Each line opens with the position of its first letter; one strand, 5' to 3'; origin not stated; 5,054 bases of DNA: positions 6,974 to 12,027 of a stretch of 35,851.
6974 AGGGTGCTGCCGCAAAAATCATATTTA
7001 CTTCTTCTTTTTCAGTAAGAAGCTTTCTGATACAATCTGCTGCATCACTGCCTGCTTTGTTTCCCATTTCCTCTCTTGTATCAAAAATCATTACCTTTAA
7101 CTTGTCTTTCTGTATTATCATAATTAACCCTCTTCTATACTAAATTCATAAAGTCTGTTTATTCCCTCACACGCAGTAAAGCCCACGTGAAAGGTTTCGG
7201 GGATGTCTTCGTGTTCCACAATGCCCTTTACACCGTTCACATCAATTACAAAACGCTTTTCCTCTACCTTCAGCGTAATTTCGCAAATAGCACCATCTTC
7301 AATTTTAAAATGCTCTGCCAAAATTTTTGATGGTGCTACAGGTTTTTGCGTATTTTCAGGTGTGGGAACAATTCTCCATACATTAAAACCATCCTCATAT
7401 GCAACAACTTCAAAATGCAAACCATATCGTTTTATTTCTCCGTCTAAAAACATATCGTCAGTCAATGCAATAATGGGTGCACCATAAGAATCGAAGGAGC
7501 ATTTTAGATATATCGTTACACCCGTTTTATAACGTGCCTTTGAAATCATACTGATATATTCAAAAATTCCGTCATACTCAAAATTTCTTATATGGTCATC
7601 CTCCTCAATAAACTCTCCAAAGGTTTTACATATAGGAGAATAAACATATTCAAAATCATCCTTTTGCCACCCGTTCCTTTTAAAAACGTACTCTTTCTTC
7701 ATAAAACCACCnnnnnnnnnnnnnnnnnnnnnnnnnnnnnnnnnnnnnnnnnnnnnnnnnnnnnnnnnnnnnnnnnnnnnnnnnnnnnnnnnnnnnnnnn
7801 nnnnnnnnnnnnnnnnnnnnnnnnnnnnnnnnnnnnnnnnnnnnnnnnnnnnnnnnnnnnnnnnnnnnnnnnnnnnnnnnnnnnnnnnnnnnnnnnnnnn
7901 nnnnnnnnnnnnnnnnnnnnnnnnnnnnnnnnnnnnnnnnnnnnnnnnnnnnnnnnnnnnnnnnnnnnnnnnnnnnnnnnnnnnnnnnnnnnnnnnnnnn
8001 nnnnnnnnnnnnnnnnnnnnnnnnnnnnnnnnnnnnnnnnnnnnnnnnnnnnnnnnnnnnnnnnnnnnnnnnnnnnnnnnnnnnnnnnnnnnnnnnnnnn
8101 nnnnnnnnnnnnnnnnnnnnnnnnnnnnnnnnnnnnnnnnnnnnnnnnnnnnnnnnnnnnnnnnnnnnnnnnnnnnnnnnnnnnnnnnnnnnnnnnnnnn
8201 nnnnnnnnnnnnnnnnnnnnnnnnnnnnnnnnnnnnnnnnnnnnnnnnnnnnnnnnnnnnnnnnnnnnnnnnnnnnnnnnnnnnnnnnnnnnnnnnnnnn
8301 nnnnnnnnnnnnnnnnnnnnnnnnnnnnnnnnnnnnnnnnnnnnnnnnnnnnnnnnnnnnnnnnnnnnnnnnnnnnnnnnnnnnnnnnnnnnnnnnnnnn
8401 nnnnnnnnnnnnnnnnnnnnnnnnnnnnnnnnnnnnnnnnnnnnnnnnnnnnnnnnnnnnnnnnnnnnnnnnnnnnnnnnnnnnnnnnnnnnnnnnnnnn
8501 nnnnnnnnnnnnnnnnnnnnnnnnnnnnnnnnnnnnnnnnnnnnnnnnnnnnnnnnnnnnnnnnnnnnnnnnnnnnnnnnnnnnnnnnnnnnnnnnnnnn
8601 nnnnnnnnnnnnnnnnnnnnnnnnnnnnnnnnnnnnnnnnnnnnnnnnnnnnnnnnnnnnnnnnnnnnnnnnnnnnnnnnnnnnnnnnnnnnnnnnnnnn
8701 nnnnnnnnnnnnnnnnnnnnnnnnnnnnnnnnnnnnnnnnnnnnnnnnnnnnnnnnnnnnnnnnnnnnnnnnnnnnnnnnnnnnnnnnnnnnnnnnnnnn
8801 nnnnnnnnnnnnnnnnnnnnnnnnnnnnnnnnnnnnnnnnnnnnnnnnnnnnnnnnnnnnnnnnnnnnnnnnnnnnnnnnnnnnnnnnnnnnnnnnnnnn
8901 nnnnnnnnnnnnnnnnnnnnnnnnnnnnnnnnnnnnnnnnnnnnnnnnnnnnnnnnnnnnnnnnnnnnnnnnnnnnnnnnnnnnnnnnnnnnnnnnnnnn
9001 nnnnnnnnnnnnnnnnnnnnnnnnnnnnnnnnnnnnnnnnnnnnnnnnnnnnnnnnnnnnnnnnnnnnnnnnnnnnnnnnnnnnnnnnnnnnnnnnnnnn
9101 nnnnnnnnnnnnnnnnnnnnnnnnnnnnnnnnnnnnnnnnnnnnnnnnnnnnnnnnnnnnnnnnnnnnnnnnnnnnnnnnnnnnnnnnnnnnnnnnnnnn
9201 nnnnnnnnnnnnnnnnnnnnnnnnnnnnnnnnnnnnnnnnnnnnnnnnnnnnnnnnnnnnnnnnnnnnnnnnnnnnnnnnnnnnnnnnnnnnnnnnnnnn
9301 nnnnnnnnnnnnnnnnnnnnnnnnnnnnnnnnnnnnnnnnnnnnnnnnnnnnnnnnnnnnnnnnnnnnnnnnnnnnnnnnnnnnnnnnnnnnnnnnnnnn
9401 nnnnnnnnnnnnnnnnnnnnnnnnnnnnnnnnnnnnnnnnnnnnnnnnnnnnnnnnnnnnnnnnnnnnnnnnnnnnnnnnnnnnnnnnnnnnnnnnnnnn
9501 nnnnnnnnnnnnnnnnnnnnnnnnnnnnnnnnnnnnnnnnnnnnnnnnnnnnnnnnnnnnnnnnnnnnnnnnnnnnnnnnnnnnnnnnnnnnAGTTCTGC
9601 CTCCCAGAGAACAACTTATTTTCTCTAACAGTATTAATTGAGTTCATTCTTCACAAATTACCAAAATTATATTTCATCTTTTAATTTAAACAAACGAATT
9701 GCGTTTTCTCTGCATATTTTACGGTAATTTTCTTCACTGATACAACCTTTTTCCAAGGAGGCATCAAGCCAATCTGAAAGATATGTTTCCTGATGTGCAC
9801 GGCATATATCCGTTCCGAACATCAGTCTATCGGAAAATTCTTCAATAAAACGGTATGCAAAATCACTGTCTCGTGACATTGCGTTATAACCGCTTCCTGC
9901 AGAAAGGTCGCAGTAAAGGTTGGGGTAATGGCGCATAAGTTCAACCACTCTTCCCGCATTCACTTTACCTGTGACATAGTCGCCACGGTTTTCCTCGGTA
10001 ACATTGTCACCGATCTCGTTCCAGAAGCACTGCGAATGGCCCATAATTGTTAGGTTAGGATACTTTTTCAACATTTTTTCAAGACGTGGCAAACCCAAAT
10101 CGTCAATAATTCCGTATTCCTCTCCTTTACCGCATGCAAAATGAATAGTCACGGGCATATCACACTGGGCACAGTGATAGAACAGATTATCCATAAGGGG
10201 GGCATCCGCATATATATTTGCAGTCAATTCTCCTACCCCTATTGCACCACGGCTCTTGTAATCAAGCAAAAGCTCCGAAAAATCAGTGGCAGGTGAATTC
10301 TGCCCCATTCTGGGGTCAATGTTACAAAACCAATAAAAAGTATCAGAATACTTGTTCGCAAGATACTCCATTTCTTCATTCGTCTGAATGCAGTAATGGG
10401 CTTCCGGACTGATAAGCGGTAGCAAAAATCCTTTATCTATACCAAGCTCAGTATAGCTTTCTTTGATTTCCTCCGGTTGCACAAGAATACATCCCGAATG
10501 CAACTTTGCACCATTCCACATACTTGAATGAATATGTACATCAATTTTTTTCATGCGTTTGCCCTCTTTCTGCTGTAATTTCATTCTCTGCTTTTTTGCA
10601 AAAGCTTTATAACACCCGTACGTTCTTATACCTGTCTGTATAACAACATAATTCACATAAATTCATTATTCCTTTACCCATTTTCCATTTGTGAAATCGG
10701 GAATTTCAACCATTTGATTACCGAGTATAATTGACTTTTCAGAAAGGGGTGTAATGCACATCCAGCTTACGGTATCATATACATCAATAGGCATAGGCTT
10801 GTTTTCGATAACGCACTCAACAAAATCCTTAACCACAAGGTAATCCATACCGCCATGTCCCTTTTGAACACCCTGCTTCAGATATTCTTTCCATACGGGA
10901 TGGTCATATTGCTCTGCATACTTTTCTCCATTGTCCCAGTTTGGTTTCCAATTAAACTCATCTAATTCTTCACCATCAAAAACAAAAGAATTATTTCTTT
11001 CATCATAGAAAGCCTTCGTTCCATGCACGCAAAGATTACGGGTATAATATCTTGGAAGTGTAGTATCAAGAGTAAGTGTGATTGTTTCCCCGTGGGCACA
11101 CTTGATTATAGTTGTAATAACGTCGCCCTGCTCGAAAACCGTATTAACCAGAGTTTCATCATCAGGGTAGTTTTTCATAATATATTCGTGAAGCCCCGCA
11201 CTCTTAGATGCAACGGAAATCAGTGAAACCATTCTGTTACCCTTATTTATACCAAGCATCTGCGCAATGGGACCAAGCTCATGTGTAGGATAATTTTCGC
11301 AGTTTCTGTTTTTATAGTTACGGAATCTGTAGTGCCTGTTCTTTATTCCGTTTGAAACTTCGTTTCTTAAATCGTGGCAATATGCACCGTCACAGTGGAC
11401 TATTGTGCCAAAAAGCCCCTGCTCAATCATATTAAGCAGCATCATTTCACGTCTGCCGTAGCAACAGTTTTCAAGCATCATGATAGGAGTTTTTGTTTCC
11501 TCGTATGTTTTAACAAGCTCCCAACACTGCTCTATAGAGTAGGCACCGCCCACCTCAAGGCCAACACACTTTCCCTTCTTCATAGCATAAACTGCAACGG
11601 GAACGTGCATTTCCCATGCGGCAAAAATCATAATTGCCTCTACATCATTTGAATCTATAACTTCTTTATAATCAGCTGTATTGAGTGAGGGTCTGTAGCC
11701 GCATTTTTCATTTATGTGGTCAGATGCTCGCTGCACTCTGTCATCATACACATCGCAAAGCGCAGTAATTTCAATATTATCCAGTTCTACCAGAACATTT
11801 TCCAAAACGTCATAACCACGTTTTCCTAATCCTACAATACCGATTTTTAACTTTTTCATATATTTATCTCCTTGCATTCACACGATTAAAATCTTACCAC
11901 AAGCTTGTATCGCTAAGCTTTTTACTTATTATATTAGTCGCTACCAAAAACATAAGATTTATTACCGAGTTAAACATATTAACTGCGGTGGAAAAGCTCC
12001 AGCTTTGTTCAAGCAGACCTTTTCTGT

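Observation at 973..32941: About 30-kb, 20-gene single-strand operon: an S-layer-tethered glycan utilisation system with no recognisable classical glycoside hydrolase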

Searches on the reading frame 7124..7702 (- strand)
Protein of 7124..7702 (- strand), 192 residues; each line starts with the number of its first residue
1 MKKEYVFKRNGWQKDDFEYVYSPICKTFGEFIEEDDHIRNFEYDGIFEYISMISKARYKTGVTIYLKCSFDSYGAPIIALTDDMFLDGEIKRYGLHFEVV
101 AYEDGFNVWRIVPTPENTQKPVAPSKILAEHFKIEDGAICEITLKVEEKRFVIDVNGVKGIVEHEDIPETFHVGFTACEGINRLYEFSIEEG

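Call 4: search_protein_families(library=pfam, proteins=[window:7124-7702:-], max_evalue=0.01)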
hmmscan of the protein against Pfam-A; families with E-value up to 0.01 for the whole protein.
window:7124-7702:- (192 aa): 1 family
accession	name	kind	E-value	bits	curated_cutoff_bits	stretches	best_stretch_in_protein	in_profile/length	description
PF18446.7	DUF5611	-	0.0018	19.4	25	0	3-53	2-50/102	Domain of unknown function (DUF5611)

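Call 6: search_protein_families(library=ncbifam, proteins=[window:7124-7702:-], max_evalue=0.01)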
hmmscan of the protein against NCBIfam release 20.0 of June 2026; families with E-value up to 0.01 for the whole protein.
window:7124-7702:- (192 aa): 0 families

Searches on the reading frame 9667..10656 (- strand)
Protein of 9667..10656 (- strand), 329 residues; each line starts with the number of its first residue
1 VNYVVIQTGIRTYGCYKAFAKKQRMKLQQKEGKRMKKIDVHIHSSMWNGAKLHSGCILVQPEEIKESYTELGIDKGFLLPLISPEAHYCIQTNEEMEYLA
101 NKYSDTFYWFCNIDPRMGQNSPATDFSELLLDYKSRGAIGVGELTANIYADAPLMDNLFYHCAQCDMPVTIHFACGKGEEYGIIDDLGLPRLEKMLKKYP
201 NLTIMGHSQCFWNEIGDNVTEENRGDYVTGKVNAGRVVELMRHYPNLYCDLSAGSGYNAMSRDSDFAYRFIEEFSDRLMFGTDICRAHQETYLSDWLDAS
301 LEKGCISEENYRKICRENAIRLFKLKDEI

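Call 4: search_protein_families(library=pfam, proteins=[window:9667-10656:-], max_evalue=0.01)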
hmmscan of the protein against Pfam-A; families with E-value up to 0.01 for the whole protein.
window:9667-10656:- (329 aa): 1 family
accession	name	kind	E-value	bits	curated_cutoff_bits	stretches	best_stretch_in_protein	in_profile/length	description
PF04909.20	Amidohydro_2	-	2.5e-13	50.9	26.4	1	156-325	128-289/289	Amidohydrolase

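Call 6: search_protein_families(library=ncbifam, proteins=[window:9667-10656:-], max_evalue=0.01)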
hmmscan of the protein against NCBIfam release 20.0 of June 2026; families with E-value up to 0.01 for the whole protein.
window:9667-10656:- (329 aa): 0 families

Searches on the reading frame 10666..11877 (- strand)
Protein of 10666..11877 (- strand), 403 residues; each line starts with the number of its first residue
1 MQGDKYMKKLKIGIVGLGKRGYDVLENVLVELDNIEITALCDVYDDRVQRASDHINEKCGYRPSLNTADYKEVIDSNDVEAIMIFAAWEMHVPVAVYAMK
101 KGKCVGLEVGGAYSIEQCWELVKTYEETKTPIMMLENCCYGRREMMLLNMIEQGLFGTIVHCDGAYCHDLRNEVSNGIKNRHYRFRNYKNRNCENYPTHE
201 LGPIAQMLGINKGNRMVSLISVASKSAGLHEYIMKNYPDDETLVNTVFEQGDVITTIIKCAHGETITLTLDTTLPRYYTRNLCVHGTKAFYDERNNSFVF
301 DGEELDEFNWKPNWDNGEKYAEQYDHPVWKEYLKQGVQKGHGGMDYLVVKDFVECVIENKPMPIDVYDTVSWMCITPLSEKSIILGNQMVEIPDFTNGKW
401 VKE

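Call 3: search_protein_families(library=pfam, proteins=[window:10666-11877:-], max_evalue=0.01)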
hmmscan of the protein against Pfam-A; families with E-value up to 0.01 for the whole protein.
window:10666-11877:- (403 aa): 2 families
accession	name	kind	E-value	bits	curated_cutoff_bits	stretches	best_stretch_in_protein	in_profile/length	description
PF21252.2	Glyco_hydro_109_C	-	9.4e-57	191.8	27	1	145-311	1-185/187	Glycosyl hydrolase 109, C-terminal domain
PF01408.29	GFO_IDH_MocA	-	2.8e-09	38.1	24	1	10-133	1-117/120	Oxidoreductase family, NAD-binding Rossmann fold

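Call 5: search_protein_families(library=ncbifam, proteins=[window:10666-11877:-], max_evalue=0.01)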
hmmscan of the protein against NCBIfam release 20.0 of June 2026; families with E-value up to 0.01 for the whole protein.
window:10666-11877:- (403 aa): 10 families
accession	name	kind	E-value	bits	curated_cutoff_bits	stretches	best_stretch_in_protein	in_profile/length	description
TIGR04380.1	myo_inos_iolG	equivalog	1.8e-12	46.8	355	1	9-159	1-145/330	inositol 2-dehydrogenase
NF040723.1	UDP-GlcNAcDh_Arch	equivalog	1.5e-11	44.4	450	1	10-161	1-143/302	UDP-N-acetylglucosamine 3-dehydrogenase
NF058561.1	BT_2158_fam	equivalog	1.8e-07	30.2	750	1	8-162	34-180/487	glycoside 3-dehydrogenase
NF052679.1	InsChiInosDhIolG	equivalog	2e-07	30.4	540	1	9-126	2-114/343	bifunctional inositol 2-dehydrogenase/D-chiro-inositol 1-dehydrogenase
NF052479.1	LevoglcsnDh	equivalog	5.6e-07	28.6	650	1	51-175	48-170/386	levoglucosan dehydrogenase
NF058563.1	BT_2159_fam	equivalog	1.8e-06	27.2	650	1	10-158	1-142/350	disaccharide 3-dehydrogenase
NF008607.0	PRK11579.1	subfamily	0.0031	16.6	330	1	9-166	4-152/346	oxidoreductase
NF041392.1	XylDh_Gfo6_Halo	equivalog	0.0043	15.9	350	1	8-173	15-177/350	D-xylose 1-dehydrogenase Gfo6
NF007574.0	PRK10206.1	equivalog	0.005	15.9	352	1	58-165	45-152/345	oxidoreductase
NF004976.0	PRK06349.1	subfamily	0.0058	15.8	205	1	7-104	2-100/430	homoserine dehydrogenase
